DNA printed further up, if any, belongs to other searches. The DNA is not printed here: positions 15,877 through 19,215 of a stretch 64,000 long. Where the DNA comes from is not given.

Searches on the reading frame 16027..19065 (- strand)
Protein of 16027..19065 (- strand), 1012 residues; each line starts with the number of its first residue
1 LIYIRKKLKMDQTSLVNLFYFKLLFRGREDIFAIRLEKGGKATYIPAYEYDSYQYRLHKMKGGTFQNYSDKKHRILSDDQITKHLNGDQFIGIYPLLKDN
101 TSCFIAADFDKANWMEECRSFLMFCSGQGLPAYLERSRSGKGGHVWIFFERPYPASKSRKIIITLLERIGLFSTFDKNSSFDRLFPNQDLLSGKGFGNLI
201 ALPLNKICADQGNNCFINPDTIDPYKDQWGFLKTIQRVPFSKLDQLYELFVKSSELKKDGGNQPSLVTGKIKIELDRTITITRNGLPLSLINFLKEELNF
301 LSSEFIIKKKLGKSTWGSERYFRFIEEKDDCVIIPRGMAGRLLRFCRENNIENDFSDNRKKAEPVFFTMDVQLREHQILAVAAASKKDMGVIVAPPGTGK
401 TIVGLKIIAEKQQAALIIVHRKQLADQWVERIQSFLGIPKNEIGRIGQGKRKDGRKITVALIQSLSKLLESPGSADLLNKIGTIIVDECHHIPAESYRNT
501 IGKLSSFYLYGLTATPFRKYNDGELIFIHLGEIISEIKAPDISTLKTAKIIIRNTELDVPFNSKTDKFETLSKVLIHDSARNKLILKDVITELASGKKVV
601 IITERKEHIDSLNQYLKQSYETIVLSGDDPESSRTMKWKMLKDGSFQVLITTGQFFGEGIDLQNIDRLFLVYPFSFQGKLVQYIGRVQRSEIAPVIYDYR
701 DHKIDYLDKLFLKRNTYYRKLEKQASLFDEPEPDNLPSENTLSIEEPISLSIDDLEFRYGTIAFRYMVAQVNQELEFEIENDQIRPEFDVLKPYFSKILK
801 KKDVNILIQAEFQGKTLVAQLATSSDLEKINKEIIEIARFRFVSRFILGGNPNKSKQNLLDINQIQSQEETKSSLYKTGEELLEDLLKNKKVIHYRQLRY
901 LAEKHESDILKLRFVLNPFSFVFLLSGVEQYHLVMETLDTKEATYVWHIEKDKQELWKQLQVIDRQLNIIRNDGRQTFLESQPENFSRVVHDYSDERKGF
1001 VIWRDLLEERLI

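Call 5: search_protein_families(library=pfam, proteins=[window:16027-19065:-], max_evalue=0.1)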
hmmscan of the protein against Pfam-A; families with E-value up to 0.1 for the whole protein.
window:16027-19065:- (1012 aa): 13 families
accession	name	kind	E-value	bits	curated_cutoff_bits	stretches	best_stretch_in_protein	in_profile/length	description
PF22548.2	AEP-TOTE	-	5.6e-75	252.3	27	1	20-245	5-229/230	TOTE conflict system, Archaeo-Eukaryotic Primase domain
PF04851.21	ResIII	-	4.7e-30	105.1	22.5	1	371-518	2-164/164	Type III restriction enzyme, res subunit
PF00270.35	DEAD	-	6.6e-14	52.4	26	1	375-520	2-164/167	DEAD/DEAH box helicase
PF00271.37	Helicase_C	-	6.5e-11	42.9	23.5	1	586-690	6-109/110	Helicase conserved C-terminal domain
PF18766.7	SWI2_SNF2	-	4.8e-07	30.1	26.7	1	382-521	13-160/221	SWI2/SNF2 ATPase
PF13401.12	AAA_22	-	4.6e-06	27.4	27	1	386-497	4-101/130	AAA domain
PF00176.29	SNF2-rel_dom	-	0.00059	19.5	24.9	1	390-519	20-166/290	SNF2-related domain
PF13245.12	AAA_19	-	0.0062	17.2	25.1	1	377-415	1-39/134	AAA domain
PF13086.12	AAA_11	-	0.013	15.7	27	1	373-472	2-117/257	AAA domain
PF09848.15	SLFN-g3_helicase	-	0.016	14.9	24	1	395-494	9-93/354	Schlafen group 3, DNA/RNA helicase domain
PF00004.35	AAA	-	0.024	15.5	21.2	0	392-430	3-40/131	ATPase family associated with various cellular activities (AAA)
PF13604.12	AAA_30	-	0.025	14.8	27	1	373-489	2-97/191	AAA domain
PF02562.22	PhoH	-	0.073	13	27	0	375-417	7-53/205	PhoH-like protein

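Call 6: search_protein_families(library=padloc, proteins=[window:16027-19065:-], max_evalue=0.1)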
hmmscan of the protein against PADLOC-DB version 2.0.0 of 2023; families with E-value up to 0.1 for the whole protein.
window:16027-19065:- (1012 aa): 11 families
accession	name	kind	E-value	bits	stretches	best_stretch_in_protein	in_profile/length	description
PDLC01465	PrimPol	-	2.9e-59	198.9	1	19-283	24-266/276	"CAS-I,CAS-II,CAS-III,CAS-IV,CAS-V,CAS-VI; associated"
PDLC01101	PrimPol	-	3.6e-23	80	1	59-249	150-335/490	adaptation polymerase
PDLC02707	PbeA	-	4.4e-18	63.2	2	357-522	237-419/672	PbeA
PDLC03659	mREase_IV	-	6.6e-13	45.4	1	390-696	242-560/945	Type IV methyl-directed restriction enzyme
PDLC02704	PbeA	-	9.8e-13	45.4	1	357-537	243-441/682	PbeA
PDLC02703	PbeA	-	2.1e-07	28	1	375-539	249-429/626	PbeA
PDLC02706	PbeA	-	5e-07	26.7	1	359-522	257-437/722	PbeA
PDLC01439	typeIV_DinG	-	4.8e-05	20.2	1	374-434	17-82/575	CAS-IV-A; associated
PDLC02840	DpdE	-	0.0016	14.8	1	561-689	520-653/1091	DpdE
PDLC01323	Cas3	-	0.0032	15.2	0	547-687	181-293/294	CAS-I-D; effector_G3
PDLC00937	Cas3d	-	0.0062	13.8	0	376-436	1-63/357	"CRISPR-associated helicase Cas3, subtype CYANO"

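Call 7: search_protein_families(library=ncbifam, proteins=[window:16027-19065:-], max_evalue=0.1)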
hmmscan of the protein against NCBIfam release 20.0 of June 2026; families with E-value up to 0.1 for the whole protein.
window:16027-19065:- (1012 aa): 24 families
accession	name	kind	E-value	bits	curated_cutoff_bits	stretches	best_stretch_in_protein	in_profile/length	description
NF040561.1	PrimPol_Msp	equivalog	1.8e-26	92.8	200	2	73-254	156-349/515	CRISPR-associated primase-polymerase type A1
NF045503.1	repair_heli_XPB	equivalog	3.7e-26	91.8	610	1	369-651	180-469/548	DNA repair helicase XPB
NF053632.1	heli_RadD_YejH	equivalog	1.6e-15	56.4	720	1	372-518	2-153/573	DNA repair helicase RadD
NF046051.1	restrict_EcoAI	equivalog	1.2e-10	40.5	550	1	348-521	142-318/768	EcoAI/FtnUII family type I restriction enzme subunit R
TIGR04095.1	dnd_restrict_1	equivalog_domain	1.5e-10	40.7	600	1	370-522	6-174/451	DNA phosphorothioation system restriction enzyme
NF042913.1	CyRepA1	equivalog_domain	4.8e-09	35.6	200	1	390-488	5-93/595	plasmid replication protein, CyRepA1 family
TIGR00603.1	rad25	subfamily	6e-09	34.7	328.7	1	388-519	276-416/734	DNA repair helicase rad25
NF010337.0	PRK13766.1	equivalog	1.7e-08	33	610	1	371-491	15-143/781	Hef nuclease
NF003673.1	PRK05298.1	equivalog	1.9e-07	29.8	743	1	385-442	27-82/653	excinuclease ABC subunit UvrB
NF008394.0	PRK11192.1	equivalog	2.8e-05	23.1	507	1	578-670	229-321/441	ATP-dependent RNA helicase SrmB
TIGR00631.1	uvrb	equivalog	3.4e-05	22.3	750.1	1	387-441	29-81/658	excinuclease ABC subunit UvrB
NF002340.1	PRK01297.1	equivalog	4.6e-05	22.4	564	1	582-689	236-339/372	ATP-dependent RNA helicase RhlB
TIGR04121.1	DEXH_lig_assoc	equivalog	8.1e-05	20.5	850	0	366-404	7-45/804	ligase-associated DNA damage response DEXH box helicase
TIGR00376.1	TIGR00376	hypoth_equivalog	0.00012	20.6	348.9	1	366-486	152-272/639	IGHMBP2 family helicase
TIGR01448.2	helicase_RecD2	equivalog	0.00013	20.3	500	1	337-410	281-354/713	SF1B family DNA helicase RecD2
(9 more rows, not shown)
